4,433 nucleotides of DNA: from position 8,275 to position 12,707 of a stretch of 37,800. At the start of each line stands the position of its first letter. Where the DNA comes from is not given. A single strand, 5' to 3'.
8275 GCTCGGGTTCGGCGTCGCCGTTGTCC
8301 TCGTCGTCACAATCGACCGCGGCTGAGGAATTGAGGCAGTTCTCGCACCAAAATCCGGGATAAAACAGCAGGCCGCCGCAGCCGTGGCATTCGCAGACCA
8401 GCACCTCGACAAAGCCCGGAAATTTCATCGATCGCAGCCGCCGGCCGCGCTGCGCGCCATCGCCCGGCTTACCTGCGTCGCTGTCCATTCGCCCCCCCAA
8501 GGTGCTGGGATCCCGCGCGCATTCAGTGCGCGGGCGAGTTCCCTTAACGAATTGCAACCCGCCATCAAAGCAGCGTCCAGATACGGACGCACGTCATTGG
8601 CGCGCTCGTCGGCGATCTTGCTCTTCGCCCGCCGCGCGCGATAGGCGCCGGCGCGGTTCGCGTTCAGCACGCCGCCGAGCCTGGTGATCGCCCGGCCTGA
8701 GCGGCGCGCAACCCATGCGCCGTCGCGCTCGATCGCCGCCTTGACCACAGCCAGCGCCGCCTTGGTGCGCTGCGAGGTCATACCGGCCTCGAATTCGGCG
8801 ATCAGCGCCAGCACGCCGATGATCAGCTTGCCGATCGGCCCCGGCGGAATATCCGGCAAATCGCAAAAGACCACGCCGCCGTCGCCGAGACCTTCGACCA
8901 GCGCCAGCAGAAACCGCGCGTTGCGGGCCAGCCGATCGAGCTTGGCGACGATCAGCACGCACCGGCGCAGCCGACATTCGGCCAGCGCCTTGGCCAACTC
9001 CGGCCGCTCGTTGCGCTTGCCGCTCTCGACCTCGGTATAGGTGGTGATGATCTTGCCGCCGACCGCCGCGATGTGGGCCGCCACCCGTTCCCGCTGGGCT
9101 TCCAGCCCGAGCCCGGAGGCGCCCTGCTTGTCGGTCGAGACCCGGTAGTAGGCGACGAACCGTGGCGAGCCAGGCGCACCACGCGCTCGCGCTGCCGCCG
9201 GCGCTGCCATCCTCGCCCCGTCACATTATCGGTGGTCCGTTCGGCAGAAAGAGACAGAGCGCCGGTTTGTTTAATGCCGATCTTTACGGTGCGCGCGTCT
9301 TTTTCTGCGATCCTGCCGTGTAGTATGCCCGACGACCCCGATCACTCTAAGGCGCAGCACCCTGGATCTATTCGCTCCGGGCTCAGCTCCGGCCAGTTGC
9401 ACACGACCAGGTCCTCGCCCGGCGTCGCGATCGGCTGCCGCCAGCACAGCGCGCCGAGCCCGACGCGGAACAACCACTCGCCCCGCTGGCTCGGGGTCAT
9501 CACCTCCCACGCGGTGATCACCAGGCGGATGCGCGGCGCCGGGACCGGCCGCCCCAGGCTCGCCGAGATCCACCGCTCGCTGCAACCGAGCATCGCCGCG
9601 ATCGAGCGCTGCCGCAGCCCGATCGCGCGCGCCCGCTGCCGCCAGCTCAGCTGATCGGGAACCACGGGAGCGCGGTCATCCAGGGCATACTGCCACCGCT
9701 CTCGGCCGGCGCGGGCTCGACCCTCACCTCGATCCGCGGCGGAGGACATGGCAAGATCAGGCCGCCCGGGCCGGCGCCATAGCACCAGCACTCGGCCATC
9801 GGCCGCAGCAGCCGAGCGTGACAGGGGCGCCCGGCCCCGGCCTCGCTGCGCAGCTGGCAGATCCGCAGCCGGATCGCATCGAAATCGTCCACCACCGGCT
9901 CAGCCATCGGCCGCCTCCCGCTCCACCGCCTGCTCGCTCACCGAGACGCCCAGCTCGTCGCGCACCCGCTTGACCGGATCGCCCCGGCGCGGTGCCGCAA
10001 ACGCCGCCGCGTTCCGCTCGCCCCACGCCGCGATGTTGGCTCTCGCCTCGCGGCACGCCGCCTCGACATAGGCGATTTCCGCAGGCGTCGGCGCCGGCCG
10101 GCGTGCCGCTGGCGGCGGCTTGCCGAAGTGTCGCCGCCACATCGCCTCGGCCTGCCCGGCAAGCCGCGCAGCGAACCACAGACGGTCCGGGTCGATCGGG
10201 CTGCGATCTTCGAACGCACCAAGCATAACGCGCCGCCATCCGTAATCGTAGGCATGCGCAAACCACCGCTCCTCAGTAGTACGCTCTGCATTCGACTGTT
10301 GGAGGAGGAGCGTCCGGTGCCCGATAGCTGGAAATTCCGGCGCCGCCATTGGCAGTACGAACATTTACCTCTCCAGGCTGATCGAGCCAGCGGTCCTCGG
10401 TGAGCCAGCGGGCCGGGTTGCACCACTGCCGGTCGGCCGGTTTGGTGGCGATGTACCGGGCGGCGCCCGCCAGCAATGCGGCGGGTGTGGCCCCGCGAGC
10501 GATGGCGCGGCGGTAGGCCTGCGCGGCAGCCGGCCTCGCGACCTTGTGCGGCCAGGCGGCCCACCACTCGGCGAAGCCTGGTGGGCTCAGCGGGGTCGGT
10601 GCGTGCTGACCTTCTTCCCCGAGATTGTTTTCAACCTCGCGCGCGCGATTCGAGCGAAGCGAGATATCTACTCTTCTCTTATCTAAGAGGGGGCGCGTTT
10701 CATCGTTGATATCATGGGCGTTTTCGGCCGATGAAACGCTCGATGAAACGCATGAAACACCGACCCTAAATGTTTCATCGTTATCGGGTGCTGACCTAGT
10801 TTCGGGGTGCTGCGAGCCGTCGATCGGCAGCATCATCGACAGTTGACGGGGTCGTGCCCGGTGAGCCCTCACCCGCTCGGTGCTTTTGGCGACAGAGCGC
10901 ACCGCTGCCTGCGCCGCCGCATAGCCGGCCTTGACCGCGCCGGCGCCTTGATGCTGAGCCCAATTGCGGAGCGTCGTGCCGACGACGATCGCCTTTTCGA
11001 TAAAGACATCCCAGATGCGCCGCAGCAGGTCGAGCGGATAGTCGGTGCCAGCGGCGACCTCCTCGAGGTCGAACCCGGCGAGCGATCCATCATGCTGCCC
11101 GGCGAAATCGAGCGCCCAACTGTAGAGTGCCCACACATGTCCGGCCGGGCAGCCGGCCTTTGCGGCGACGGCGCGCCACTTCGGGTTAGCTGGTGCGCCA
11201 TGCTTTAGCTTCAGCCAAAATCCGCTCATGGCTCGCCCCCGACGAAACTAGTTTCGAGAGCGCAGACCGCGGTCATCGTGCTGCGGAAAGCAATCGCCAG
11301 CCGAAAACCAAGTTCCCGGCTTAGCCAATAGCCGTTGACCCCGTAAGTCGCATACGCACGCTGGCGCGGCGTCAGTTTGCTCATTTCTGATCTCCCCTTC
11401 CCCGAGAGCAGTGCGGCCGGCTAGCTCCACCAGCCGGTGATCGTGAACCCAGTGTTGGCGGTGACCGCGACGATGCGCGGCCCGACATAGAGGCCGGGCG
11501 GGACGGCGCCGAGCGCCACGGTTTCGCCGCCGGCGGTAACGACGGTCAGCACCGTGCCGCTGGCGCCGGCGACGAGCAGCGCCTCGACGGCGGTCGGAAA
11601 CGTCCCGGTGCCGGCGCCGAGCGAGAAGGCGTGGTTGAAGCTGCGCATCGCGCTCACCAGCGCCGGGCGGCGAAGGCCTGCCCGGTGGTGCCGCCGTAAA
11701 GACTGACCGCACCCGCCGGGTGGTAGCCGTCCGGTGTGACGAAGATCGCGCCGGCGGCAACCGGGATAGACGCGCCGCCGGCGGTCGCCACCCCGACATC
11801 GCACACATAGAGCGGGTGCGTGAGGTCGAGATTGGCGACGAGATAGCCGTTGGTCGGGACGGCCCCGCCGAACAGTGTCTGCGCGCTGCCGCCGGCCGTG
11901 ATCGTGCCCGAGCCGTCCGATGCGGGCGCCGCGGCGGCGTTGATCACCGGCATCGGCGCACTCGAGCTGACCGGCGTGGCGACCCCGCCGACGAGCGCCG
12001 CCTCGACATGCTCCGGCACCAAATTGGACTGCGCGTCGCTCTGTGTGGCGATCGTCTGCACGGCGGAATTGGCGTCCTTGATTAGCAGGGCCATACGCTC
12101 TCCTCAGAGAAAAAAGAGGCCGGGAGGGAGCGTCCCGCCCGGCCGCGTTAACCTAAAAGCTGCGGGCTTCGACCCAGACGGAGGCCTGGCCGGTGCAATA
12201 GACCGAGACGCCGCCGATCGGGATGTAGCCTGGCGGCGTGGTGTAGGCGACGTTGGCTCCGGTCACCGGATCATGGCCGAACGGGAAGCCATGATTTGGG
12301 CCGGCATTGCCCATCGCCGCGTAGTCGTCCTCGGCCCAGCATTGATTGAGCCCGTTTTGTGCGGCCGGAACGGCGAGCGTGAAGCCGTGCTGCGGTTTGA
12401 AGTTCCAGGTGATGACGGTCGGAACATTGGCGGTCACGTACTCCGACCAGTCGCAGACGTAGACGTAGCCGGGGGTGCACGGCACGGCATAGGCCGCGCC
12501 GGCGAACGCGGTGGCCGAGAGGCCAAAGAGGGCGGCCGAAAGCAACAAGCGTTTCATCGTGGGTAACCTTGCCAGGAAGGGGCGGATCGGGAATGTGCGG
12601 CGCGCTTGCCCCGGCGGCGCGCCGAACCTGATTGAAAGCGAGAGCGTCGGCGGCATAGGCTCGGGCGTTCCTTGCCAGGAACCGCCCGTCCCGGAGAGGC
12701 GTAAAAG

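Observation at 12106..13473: Phage-borne PEP-CTERM protein in a terminator-bounded two-gene moron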

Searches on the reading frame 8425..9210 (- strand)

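Call 12: search_protein_families(library=pfam, proteins=[window:8425-9210:-], max_evalue=0.01)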
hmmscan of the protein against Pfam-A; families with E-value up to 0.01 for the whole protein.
window:8425-9210:- (261 aa): 3 families
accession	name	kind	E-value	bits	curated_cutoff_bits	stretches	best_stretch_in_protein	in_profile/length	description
PF00239.26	Resolvase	-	8.5e-29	101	23.3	1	19-158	2-141/145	Resolvase, N terminal domain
PF20552.4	HTH_62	-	2.9e-06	27.6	27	1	211-255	27-71/72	Recombinase-like helix-turn-helix domain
PF07508.19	Recombinase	-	0.00041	21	21.1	1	217-256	15-54/102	Recombinase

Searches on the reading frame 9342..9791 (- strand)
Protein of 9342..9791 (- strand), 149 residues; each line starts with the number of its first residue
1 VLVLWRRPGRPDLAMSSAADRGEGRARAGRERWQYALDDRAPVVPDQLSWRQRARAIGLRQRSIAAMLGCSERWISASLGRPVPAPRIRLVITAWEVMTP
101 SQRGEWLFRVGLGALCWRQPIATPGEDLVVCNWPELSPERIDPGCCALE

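Call 12: search_protein_families(library=pfam, proteins=[window:9342-9791:-], max_evalue=0.01)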
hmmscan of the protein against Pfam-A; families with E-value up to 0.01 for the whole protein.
window:9342-9791:- (149 aa): 1 family
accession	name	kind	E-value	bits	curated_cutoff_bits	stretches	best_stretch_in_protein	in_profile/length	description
PF13384.12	HTH_23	-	0.0026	17.9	24.6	1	54-76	13-35/50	Homeodomain-like domain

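Call 36: search_protein_families(library=phrogs, proteins=[window:9342-9791:-], max_evalue=0.01)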
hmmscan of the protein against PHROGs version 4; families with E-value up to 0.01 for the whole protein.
window:9342-9791:- (149 aa): 0 families

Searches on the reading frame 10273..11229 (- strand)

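Call 12: search_protein_families(library=pfam, proteins=[window:10273-11229:-], max_evalue=0.01)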
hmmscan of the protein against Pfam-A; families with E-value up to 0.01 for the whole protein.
window:10273-11229:- (318 aa): 0 families

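Call 36: search_protein_families(library=phrogs, proteins=[window:10273-11229:-], max_evalue=0.01)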
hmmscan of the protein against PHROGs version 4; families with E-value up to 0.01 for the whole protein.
window:10273-11229:- (318 aa): 8 families
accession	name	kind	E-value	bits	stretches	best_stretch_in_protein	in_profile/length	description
phrog_270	-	DNA, RNA and nucleotide metabolism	4.7e-15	56.8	1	179-292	151-257/383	replication initiation protein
phrog_9327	-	DNA, RNA and nucleotide metabolism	1.3e-07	32.5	1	199-292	154-249/276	primosomal protein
phrog_9474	-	DNA, RNA and nucleotide metabolism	1.7e-07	32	1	5-289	3-253/288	replication initiation protein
phrog_21423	-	unknown function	4e-06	27.8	1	1-130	1-131/157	-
phrog_3729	-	DNA, RNA and nucleotide metabolism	1.1e-05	25.9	1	1-129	1-123/356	replication initiation protein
phrog_15931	-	unknown function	0.00025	21.1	1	1-128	1-129/482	-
phrog_10293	-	unknown function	0.00058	20.6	1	219-281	17-81/185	-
phrog_32575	-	unknown function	0.0076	16.2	0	98-177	144-223/407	-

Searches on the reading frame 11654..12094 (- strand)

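Call 4: search_protein_families(library=ncbifam, proteins=[window:11654-12094:-], max_evalue=1)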
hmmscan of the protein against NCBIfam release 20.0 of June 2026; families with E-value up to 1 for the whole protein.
window:11654-12094:- (146 aa): 1 family
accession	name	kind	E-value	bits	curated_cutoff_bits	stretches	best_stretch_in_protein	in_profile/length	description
NF004173.0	PRK05641.1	equivalog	0.6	10.6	199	0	26-67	46-89/153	putative acetyl-CoA carboxylase biotin carboxyl carrier protein subunit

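Call 5: search_protein_families(library=pfam, proteins=[window:11654-12094:-], max_evalue=1)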
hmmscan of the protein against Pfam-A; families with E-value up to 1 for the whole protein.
window:11654-12094:- (146 aa): 0 families

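Call 36: search_protein_families(library=phrogs, proteins=[window:11654-12094:-], max_evalue=0.01)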
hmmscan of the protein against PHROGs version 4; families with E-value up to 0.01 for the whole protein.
window:11654-12094:- (146 aa): 1 family
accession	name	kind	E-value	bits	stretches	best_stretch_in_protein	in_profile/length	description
phrog_22789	-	unknown function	2.6e-06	28.8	1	51-145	9-99/100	-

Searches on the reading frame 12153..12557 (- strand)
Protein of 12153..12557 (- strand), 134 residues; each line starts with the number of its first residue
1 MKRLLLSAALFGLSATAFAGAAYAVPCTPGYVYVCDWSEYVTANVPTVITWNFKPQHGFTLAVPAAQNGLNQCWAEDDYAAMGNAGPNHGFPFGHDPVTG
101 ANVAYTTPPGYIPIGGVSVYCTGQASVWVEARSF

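Call 4: search_protein_families(library=ncbifam, proteins=[window:12153-12557:-], max_evalue=1)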
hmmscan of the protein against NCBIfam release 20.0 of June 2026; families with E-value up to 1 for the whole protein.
window:12153-12557:- (134 aa): 0 families

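Call 5: search_protein_families(library=pfam, proteins=[window:12153-12557:-], max_evalue=1)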
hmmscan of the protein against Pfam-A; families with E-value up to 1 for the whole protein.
window:12153-12557:- (134 aa): 0 families

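Call 17: find_homologous_proteins(query=window:12153-12557:-, max_evalue=0.001)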
Query window:12153-12557:- (134 aa): 1 proteins with E <= 0.001 among 87 candidates.
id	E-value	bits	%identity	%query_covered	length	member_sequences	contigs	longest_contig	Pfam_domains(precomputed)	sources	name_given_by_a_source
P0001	1.5e-87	309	100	100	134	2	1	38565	-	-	-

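Call 19: find_encoding_contigs(protein=P0001, flank=10000, max_places=6)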
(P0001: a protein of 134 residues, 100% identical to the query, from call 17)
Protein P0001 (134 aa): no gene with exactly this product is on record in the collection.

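Call 21: find_related_loci(query=window:12153-12557:-, collection=viral_contigs, flank=10000)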
Query window:12153-12557:- (134 aa) in viral_contigs; peptide patterns used: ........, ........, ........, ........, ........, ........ (x = any residue, [..] = any of these).
52 stretches matched a pattern, but none encodes a relative of the query by tblastn (E <= 1e-3).

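Call 36: search_protein_families(library=phrogs, proteins=[window:12153-12557:-], max_evalue=0.01)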
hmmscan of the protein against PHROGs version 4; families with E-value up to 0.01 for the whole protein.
window:12153-12557:- (134 aa): 0 families

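Call 49: search_solved_structures(query=window:12153-12557:-, max_evalue=1)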
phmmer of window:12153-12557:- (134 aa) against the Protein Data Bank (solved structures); distinct sequences matched with E-value up to 1: 2.
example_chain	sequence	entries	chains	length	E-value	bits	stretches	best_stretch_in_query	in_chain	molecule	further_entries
2q7z_A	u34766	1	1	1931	0.11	16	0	98-129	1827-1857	Complement receptor type 1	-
3uog_A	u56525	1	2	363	0.84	13.1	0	53-117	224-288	Alcohol dehydrogenase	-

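Call 69: predict_structure(protein=window:12153-12557:-)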
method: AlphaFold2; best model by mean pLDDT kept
length: 134 residues; sequences in the alignment: 1
mean_pLDDT: 34.6   pTM: 0.23
mean pLDDT of the five models: 34.6, 34.4, 33.9, 33.5, 32.4
residues with pLDDT >= 90: 0; 70-90: 0; 50-70: 6; < 50: 128
segments of 3 or more residues with pLDDT < 50: 1-4, 15-134
pLDDT, mean of each block of 10 residues (from residue 1): 45 48 43 35 28 26 27 28 28 34 34 33 40 35
secondary structure, 60 per line:
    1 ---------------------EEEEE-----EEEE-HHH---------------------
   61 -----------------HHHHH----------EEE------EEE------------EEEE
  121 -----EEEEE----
elements in order: E22-26 E32-35 H78-82 E93-95 E102-104 E117-120 E126-130
